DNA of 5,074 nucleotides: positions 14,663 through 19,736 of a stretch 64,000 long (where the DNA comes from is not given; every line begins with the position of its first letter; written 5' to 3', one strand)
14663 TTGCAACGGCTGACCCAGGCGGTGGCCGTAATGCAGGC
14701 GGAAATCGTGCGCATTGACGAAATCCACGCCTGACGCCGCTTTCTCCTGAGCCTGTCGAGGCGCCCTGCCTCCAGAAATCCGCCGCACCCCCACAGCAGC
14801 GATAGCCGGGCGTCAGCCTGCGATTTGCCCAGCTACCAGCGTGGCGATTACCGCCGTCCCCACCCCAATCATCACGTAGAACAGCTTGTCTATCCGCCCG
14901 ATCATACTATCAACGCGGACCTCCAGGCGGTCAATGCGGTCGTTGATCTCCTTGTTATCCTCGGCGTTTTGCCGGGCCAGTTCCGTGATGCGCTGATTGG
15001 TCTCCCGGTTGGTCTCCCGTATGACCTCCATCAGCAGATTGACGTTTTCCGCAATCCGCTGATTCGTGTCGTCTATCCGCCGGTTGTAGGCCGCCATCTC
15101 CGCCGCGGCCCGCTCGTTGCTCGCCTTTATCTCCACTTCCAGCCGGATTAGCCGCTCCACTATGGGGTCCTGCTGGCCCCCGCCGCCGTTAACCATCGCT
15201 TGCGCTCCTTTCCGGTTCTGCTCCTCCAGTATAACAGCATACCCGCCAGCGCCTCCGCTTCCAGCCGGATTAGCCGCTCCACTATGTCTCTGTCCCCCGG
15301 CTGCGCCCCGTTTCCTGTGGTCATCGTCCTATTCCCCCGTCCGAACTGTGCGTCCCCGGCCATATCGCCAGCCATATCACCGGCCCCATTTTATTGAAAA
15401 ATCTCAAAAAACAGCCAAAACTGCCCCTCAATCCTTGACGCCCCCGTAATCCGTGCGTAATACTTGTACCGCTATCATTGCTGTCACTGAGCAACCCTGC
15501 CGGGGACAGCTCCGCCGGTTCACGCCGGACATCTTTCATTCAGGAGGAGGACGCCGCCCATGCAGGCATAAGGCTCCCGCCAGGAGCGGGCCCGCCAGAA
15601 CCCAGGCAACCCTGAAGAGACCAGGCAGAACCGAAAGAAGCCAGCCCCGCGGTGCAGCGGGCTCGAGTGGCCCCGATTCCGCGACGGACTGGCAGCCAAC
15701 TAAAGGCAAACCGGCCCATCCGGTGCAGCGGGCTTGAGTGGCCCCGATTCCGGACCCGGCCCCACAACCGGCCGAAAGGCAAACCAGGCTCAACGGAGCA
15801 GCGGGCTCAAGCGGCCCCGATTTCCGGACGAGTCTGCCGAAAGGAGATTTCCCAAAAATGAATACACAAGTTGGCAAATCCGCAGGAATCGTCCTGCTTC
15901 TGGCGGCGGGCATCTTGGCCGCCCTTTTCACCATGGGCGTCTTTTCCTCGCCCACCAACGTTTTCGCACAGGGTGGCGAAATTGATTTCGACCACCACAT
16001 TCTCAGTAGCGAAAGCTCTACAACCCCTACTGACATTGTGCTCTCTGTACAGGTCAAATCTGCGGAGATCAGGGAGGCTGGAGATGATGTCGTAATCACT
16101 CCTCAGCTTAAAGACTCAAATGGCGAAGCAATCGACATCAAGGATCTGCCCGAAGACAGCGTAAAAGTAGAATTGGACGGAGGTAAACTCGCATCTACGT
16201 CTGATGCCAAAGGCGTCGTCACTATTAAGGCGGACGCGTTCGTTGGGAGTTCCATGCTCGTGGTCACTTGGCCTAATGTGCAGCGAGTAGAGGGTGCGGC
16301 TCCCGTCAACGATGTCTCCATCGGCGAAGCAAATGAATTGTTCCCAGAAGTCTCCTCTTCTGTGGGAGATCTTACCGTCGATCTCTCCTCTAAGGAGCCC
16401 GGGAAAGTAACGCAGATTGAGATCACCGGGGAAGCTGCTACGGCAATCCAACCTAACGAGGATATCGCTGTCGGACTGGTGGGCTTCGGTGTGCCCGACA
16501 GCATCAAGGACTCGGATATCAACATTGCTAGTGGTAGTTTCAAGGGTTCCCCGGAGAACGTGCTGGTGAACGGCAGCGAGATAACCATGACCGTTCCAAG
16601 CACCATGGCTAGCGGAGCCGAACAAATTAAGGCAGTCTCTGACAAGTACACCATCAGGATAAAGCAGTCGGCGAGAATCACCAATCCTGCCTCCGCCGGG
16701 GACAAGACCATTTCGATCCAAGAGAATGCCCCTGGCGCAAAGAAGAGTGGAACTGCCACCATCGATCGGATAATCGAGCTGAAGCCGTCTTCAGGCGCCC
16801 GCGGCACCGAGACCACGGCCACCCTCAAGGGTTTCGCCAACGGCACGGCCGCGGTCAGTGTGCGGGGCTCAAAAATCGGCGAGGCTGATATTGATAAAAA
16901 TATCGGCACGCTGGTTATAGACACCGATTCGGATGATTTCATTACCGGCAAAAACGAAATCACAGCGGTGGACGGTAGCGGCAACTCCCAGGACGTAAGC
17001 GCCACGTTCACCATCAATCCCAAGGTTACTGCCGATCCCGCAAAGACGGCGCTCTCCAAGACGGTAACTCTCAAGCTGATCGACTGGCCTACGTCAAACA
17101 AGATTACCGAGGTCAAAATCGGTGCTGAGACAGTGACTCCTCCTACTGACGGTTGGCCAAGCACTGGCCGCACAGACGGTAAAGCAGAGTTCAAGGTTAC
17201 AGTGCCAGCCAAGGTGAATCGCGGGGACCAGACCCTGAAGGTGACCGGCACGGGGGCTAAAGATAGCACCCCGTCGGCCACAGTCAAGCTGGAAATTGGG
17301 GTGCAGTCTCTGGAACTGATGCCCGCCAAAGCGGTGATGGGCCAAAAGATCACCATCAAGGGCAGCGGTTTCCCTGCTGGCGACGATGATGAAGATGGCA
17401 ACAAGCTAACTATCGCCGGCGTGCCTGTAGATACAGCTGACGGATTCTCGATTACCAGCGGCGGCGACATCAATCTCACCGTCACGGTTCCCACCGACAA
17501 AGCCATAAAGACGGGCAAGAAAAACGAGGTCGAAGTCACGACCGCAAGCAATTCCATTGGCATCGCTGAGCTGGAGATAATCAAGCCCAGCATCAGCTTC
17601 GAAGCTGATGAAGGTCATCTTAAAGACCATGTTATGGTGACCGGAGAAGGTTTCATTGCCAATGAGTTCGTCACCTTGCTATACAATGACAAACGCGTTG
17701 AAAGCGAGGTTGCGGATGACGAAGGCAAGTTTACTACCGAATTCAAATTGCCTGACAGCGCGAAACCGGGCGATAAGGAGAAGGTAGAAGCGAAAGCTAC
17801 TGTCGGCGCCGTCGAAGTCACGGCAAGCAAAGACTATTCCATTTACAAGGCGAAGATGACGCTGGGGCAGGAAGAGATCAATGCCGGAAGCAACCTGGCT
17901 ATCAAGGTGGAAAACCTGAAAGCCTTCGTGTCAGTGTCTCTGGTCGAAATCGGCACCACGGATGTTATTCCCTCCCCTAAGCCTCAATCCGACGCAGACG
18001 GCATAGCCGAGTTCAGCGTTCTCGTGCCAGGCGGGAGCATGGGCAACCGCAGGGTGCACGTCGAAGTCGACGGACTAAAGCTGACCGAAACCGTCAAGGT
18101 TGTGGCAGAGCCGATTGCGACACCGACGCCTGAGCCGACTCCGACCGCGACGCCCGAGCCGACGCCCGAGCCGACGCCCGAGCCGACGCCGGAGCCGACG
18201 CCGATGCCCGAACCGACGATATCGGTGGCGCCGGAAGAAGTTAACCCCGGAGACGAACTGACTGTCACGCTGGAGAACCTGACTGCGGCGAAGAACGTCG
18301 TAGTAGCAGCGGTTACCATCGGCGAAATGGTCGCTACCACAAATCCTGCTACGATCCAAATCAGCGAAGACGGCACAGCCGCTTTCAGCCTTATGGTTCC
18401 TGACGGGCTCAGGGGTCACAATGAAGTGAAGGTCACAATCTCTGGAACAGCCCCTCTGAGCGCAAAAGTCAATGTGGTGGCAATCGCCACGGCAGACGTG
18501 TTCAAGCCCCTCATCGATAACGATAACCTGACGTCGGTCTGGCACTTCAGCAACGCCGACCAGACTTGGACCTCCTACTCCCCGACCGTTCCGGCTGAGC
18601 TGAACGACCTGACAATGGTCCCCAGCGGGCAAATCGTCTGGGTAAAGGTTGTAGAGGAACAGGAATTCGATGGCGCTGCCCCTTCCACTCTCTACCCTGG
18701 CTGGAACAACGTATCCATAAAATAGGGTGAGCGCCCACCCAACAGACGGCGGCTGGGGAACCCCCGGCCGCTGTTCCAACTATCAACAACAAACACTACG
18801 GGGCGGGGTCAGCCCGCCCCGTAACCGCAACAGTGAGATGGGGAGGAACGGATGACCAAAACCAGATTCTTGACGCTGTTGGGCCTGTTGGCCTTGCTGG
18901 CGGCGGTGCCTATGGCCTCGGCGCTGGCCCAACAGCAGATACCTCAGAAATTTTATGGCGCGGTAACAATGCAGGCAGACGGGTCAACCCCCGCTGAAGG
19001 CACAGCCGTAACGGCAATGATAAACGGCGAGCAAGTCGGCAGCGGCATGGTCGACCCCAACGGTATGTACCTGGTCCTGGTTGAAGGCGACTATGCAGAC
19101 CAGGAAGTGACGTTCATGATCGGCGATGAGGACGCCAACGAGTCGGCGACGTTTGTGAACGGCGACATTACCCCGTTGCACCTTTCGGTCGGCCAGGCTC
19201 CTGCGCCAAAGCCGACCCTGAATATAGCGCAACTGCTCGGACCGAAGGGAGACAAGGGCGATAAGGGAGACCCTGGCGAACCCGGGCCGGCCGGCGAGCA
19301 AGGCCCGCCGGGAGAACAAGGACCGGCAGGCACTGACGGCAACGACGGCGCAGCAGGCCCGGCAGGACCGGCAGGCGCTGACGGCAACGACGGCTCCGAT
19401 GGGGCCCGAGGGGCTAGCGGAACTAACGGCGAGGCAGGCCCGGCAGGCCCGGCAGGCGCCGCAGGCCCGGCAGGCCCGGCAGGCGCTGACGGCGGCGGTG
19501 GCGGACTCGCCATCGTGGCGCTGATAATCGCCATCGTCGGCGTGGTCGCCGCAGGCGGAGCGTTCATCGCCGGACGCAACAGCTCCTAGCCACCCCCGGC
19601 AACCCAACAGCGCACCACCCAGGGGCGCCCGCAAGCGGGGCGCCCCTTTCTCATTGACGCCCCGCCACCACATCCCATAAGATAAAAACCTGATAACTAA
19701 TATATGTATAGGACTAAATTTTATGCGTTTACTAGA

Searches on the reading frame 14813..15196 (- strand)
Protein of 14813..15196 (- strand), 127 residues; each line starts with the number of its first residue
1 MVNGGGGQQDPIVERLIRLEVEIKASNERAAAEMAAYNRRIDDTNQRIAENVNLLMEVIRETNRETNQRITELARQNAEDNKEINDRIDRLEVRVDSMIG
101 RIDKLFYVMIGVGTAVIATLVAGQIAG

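Call 6: search_protein_families(library=pfam, proteins=[window:14813-15196:-], max_evalue=1)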
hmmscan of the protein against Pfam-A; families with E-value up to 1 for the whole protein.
window:14813-15196:- (127 aa): 21 families
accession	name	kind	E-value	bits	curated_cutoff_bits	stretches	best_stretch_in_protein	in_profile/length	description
PF23831.1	DUF7201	-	0.0053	16.9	27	1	56-101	54-99/142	Coiled-coil region of unknown function (DUF7201)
PF08066.17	PMC2NT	-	0.0064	17.5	23.3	1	36-105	24-85/91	PMC2NT (NUC016) domain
PF07889.17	DUF1664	-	0.015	15.7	34.6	1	34-103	32-104/124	Protein of unknown function (DUF1664)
PF18391.7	CHIP_TPR_N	-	0.016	16.4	26.7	1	45-106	11-73/83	CHIP N-terminal tetratricopeptide repeat domain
PF09759.15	Atx10homo_assoc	-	0.016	15.5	28.9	1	38-98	35-93/99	Spinocerebellar ataxia type 10 protein domain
PF05622.17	HOOK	-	0.016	14.4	35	1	12-83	267-334/514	HOOK protein coiled-coil region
PF23991.1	DUF7310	-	0.021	15.7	40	1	76-104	20-48/83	Coiled-coil region of unknown function (DUF7310)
PF16526.10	CLZ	-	0.022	15.6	26.7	1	75-105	20-50/71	C-terminal leucine zipper domain of cyclic nucleotide-gated channels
PF08328.16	ASL_C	-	0.037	14.5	35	1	30-95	37-100/115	Adenylosuccinate lyase C-terminal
PF06810.17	Phage_scaffold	-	0.085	13.3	35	1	26-92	28-94/170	Phage capsid assembly scaffolding protein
PF14661.11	HAUS6_N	-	0.088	12.8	26.4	1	11-87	136-208/233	HAUS augmin-like complex subunit 6 N-terminus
PF25526.1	LIP-1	-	0.089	12.6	34.1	1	20-95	5-82/250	Liprin-alpha-like coiled coil domain 2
PF25481.1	Nucleoprot-TPR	-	0.11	13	27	1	20-87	3-66/80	Nucleoprotein TPR-like domain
PF05478.16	Prominin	-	0.14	10.7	34.3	1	22-90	645-713/799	Prominin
PF25392.1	MS_channel_TM1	-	0.17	12.4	27.1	1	72-119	21-68/79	Mechanosensitive ion channel, transmembrane helix 1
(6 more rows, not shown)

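Call 7: search_protein_families(library=ncbifam, proteins=[window:14813-15196:-], max_evalue=1)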
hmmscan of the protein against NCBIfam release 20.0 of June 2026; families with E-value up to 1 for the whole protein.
window:14813-15196:- (127 aa): 9 families
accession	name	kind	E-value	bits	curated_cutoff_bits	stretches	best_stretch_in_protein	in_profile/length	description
NF033542.1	transpos_IS110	equivalog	0.0089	15.2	140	1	39-122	151-238/343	IS110 family RNA-guided transposase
NF040983.1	BimA_second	exception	0.025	13.4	600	1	47-119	272-342/381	trimeric autotransporter actin-nucleating factor BimA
NF040984.1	BimA_first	exception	0.032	13.2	800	1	44-119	405-478/517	trimeric autotransporter actin-nucleating factor BimA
NF033916.0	antiphage_ZorA_3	subfamily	0.036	12.9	250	1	23-96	388-461/509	anti-phage ZorAB system protein ZorA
NF041291.1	StbC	equivalog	0.045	14.1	100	1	22-122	21-113/122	plasmid stabilization protein StbC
NF033885.1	conj_TraP_IncI1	equivalog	0.12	12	135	1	25-100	60-135/217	conjugal transfer protein TraP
NF041669.1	GvpT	domain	0.15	12.6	80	1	39-96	68-121/123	GvpT/GvpP family gas vesicle accessory protein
NF045800.1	FibBindPlpA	equivalog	0.15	10.2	1300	1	17-97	500-580/965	fibronectin-binding protein PlpA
TIGR01149.1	mtrG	equivalog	0.28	11.1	50.65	1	77-111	10-44/70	tetrahydromethanopterin S-methyltransferase subunit MtrG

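Call 28: search_protein_families(library=phrogs, proteins=[window:14813-15196:-], max_evalue=0.1)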
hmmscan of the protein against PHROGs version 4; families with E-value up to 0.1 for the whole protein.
window:14813-15196:- (127 aa): 11 families
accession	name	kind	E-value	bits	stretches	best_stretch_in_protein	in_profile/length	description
phrog_18362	-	unknown function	0.00042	21.6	1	57-121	48-112/119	-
phrog_5911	-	tail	0.0026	15.2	1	14-103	657-746/3089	tail protein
phrog_11953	-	DNA, RNA and nucleotide metabolism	0.0048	17.7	1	29-94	53-118/154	exonuclease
phrog_451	-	unknown function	0.014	15.5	1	39-120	27-106/461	-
phrog_973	-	tail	0.023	13.5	1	23-91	1048-1119/1465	tail length tape measure protein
phrog_20057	-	unknown function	0.046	11.7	1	37-96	1385-1444/2265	-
phrog_15776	-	unknown function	0.048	15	0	64-107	12-56/95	-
phrog_4297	-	lysis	0.06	14.4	1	33-87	39-93/130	Rz-like spanin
phrog_21667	-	unknown function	0.069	14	1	55-102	169-216/218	-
phrog_2636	-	tail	0.084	12.8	1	25-93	121-193/568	tail fiber protein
phrog_8693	-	tail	0.099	13.6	0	16-99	153-239/258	pilot protein for DNA ejection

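Call 37: find_homologous_proteins(query=window:14813-15196:-, max_evalue=0.001)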
Query window:14813-15196:- (127 aa): 23 proteins with E <= 0.001 among 60 candidates.
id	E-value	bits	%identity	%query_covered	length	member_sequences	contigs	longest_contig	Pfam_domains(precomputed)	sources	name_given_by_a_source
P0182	5.3e-71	254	100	100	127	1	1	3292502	-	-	-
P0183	4.4e-69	247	98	100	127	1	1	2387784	-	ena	-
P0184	2.0e-30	123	59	100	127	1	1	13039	-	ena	-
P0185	4.6e-28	115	33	98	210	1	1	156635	-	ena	-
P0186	4.8e-25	106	42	98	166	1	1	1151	-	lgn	-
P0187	3.8e-20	90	48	98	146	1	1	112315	-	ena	-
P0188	3.8e-20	90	48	97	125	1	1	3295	-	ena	-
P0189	4.0e-18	83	47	100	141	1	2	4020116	-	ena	-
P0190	1.1e-17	82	47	90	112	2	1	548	-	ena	-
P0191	1.2e-14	72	43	91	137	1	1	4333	-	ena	-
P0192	8.6e-14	69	46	90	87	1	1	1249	-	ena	-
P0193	3.7e-13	67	44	90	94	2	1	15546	-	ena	-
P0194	2.4e-11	62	60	50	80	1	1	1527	-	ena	-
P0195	6.8e-11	60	41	90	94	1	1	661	-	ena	-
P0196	3.9e-10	58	36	91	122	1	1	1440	-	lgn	-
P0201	5.4e-7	48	39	91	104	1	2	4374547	-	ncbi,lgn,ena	-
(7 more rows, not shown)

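Call 41: find_encoding_contigs(protein=P0201, flank=6000, max_places=2)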
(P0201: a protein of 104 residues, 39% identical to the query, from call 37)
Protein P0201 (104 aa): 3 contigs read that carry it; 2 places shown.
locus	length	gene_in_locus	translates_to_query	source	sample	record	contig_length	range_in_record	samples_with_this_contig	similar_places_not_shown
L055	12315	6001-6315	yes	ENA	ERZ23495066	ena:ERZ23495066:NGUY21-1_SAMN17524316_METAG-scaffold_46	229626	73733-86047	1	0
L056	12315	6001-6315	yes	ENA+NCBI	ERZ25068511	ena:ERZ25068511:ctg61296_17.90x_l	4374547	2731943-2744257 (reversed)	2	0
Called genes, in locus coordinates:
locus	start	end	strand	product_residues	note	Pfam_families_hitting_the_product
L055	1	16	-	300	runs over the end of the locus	PF03328:HpcH_HpaI, PF15617:C-C_Bond_Lyase (faint)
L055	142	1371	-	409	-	PF02515:CoA_transf_3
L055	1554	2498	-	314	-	-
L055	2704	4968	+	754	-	PF01315:Ald_Xan_dh_C, PF02738:MoCoBD_1, PF20256:MoCoBD_2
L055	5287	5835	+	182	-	-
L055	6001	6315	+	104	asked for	-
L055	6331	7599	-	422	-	PF05977:MFS_3, PF07690:MFS_1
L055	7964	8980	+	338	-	PF04909:Amidohydro_2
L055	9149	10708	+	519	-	PF00732:GMC_oxred_N, PF05834:Lycopene_cycl (weak), PF13450:NAD_binding_8 (faint), PF05199:GMC_oxred_C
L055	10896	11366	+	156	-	PF14588:YjgF_endoribonc, PF01042:Ribonuc_L-PSP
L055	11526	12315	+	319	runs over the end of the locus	PF00296:Bac_luciferase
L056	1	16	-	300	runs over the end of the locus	PF03328:HpcH_HpaI, PF15617:C-C_Bond_Lyase (faint)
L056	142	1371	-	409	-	PF02515:CoA_transf_3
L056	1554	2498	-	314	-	-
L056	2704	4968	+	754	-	PF01315:Ald_Xan_dh_C, PF02738:MoCoBD_1, PF20256:MoCoBD_2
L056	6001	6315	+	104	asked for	-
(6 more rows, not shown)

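Call 42: find_encoding_contigs(protein=P0189, flank=6000, max_places=2)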
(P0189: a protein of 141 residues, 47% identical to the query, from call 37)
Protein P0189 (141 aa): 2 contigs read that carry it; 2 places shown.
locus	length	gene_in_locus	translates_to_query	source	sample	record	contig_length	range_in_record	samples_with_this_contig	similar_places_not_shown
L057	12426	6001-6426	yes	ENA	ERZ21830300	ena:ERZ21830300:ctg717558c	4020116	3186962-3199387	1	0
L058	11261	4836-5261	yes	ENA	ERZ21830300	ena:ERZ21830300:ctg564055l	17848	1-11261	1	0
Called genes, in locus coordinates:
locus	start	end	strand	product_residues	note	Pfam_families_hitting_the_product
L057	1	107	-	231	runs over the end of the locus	-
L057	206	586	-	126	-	-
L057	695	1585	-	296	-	-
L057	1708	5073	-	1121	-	-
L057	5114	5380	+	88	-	-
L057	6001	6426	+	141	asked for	-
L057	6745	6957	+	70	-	-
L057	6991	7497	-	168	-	-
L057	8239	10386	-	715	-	-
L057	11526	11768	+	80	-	-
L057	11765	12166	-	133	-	-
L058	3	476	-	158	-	?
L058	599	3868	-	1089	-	-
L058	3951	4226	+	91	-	-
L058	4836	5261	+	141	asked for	-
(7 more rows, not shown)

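Call 43: find_encoding_contigs(protein=P0185, flank=6000, max_places=2)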
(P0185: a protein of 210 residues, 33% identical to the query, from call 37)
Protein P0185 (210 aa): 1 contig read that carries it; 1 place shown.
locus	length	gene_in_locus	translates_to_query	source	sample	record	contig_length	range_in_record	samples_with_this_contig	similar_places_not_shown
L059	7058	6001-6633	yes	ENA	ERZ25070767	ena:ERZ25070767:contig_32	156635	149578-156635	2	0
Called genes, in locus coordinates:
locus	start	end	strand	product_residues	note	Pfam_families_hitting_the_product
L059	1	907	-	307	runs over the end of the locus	-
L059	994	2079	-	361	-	PF01833:TIG (weak)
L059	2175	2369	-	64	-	-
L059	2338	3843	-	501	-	-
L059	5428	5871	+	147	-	-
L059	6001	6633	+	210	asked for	-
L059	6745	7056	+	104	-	?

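Call 66: find_homologous_proteins(query=A6, max_evalue=0.001)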
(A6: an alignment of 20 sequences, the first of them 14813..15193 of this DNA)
Query A6 (20 sequences) (126 aa, profile of the alignment): 898 proteins with E <= 0.001 among 8000 candidates; the best 120 are listed.
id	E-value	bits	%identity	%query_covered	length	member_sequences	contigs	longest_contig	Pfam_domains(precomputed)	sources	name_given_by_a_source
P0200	2.4e-40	155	38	92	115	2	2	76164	-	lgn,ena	-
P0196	5.8e-40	154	36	92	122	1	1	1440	-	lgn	-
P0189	3.1e-39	152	46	100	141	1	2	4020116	-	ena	-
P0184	5.5e-39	151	59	100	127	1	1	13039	-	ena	-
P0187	7.1e-39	150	48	99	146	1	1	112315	-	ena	-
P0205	1.4e-38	150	39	92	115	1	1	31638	-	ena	-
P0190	1.9e-36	143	47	90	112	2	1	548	-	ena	-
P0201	5.1e-36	141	39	92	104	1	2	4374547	-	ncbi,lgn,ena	-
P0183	8.9e-35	137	98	100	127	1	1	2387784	-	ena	-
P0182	1.4e-34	137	100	100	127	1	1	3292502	-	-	-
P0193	2.4e-34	136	44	90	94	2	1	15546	-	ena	-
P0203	1.8e-32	130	35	92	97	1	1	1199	-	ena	-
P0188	1.9e-32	130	48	98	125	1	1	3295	-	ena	-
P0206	3.3e-32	129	39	90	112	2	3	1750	-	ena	-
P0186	1.0e-31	127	41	96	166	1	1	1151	-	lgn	-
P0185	4.5e-31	125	32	98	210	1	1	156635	-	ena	-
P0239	2.1e-18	85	33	87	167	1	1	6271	PF06825.18,PF17072.11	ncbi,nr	ncbi:MAG: hypothetical protein QME42_06730 [bacterium]|nr:hypothetical protein [bacterium]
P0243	4.7e-18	83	35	72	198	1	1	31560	PF06009.20,PF20379.4,PF10241.15,PF06103.17,PF06825.18,PF20663.4,PF07889.18,PF19111.6,PF12795.13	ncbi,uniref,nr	ncbi:hypothetical protein [Sulfurihydrogenibium sp.]|uniref:hypothetical protein n=1 Tax=Sulfurihydr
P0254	6.4e-15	73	31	80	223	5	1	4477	PF25994.1,PF06825.18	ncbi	-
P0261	4.7e-14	71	33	71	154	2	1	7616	PF06825.18,PF27605.1,PF24161.2,PF19111.6,PF12795.13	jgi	jgi:uncharacterized coiled-coil DUF342 family protein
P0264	1.2e-13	69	43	75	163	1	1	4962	PF05531.18,PF23984.2,PF23435.3,PF17072.11,PF12795.13,PF00015.27,PF02601.21,PF15905.11,PF06103.17,PF06825.18,PF23991.2,PF00261.26,PF24161.2,PF06419.18,PF19111.6,PF02646.23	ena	-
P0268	7.7e-13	67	36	98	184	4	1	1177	PF06825.18,PF27881.1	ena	-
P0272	9.6e-13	66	41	98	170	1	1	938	PF06825.18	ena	-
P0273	1.6e-12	66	35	73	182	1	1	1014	PF25994.1,PF02601.21,PF01519.23,PF10186.15,PF26022.1,PF06825.18,PF23991.2,PF06419.18,PF19111.6,PF17072.11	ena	-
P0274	2.8e-12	65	37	73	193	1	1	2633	PF25994.1,PF02601.21,PF01519.23,PF06825.18,PF23991.2,PF06419.18,PF19111.6,PF17072.11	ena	-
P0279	5.0e-12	64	35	90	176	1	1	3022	PF25994.1,PF04513.18,PF06825.18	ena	-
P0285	8.6e-12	63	33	73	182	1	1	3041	PF25994.1,PF02601.21,PF01519.23,PF10805.15,PF06825.18,PF23991.2,PF06419.18,PF19111.6,PF17072.11,PF12795.13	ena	-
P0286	9.3e-12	63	39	98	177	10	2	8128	PF06825.18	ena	-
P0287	1.1e-11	63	43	61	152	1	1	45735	PF14362.12,PF15456.12,PF06103.17,PF06825.18,PF23991.2,PF05531.18,PF23435.3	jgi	jgi:uncharacterized coiled-coil DUF342 family protein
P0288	1.1e-11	63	33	73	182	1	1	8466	PF25994.1,PF02601.21,PF01519.23,PF10805.15,PF06825.18,PF23991.2,PF06419.18,PF19111.6,PF17072.11,PF12795.13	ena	-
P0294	1.5e-11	62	47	48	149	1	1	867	PF02601.21,PF07464.17,PF10805.15,PF15456.12,PF06103.17,PF06825.18,PF07926.18,PF23991.2,PF05531.18,PF17072.11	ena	-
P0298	2.5e-11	62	41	74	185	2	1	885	PF04513.18,PF06103.17,PF06825.18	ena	-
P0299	4.4e-11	61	37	75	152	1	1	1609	PF06825.18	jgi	jgi:septal ring factor EnvC (AmiA/AmiB activator)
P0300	4.6e-11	61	35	89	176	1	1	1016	PF04513.18,PF06825.18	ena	-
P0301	5.7e-11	61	38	59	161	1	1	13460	PF06825.18,PF12795.13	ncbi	ncbi:MAG: coiled-coil domain-containing protein [Thiobacillaceae bacterium]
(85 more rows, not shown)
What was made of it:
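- Precomputed Pfam hits on distant family B relatives often include HSBP1 (PF06825) (call 66).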

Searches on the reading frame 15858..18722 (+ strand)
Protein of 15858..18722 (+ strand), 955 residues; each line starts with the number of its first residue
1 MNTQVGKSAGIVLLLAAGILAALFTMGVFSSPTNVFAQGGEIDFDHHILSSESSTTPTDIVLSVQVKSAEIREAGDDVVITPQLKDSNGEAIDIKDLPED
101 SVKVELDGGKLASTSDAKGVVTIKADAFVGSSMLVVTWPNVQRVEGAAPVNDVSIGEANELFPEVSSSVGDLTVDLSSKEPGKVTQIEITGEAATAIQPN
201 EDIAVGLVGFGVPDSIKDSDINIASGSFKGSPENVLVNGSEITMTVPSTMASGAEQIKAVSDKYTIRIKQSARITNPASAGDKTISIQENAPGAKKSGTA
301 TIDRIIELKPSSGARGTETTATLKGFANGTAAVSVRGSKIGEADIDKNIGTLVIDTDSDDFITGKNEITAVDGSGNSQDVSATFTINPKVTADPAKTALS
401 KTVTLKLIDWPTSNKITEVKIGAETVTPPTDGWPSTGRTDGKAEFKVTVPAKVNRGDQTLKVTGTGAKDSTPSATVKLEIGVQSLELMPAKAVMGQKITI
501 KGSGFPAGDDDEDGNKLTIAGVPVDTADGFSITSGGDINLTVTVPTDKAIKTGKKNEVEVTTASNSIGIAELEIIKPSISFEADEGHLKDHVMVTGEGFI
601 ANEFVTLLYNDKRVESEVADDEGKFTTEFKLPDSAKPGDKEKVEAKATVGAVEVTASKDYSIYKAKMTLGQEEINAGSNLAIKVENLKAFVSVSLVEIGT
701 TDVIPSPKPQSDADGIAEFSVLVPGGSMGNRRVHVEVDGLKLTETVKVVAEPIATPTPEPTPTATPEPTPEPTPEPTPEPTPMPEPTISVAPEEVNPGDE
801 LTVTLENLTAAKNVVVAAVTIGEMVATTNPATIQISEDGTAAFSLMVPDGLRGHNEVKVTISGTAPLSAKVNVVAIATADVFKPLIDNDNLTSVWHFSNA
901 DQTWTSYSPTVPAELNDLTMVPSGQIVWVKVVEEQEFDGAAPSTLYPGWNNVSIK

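Call 62: search_protein_families(library=pfam, proteins=[window:15858-18722:+], max_evalue=0.01)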
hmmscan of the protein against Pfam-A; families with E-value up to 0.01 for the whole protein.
window:15858-18722:+ (955 aa): 3 families
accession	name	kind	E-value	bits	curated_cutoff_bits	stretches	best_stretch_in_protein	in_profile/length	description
PF05887.16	Trypan_PARP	-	1.2e-05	25.8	100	1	720-819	34-128/134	Procyclic acidic repetitive protein (PARP)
PF01833.30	TIG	-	0.00041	20.7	20.9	1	489-564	8-72/84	IPT/TIG domain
PF19271.4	Nis1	-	0.006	17.7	27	0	791-850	10-66/114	Nis1 family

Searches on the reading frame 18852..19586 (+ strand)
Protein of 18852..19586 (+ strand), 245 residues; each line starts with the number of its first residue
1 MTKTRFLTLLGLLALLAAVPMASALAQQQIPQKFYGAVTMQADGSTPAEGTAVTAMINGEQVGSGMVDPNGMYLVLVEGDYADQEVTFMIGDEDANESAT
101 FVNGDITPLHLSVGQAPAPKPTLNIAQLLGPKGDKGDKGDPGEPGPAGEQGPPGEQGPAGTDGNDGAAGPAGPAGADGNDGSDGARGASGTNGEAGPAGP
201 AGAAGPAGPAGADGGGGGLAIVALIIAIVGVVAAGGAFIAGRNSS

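Call 62: search_protein_families(library=pfam, proteins=[window:18852-19586:+], max_evalue=0.01)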
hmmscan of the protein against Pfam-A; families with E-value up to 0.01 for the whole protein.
window:18852-19586:+ (245 aa): 2 families
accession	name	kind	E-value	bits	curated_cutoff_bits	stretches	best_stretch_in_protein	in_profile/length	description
PF01391.23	Collagen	-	9.6e-14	51.3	27.2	2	130-184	4-58/60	Collagen triple helix repeat (20 copies)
PF17936.7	Big_6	-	0.00071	20.2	27.6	1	46-100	21-76/83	Bacterial Ig domain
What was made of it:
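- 18852..19589 (+): Collagen-repeat protein with a signal-peptide-like N-terminus; travels with the large surface protein. Pfam Collagen 9.6e-14 (call 62).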
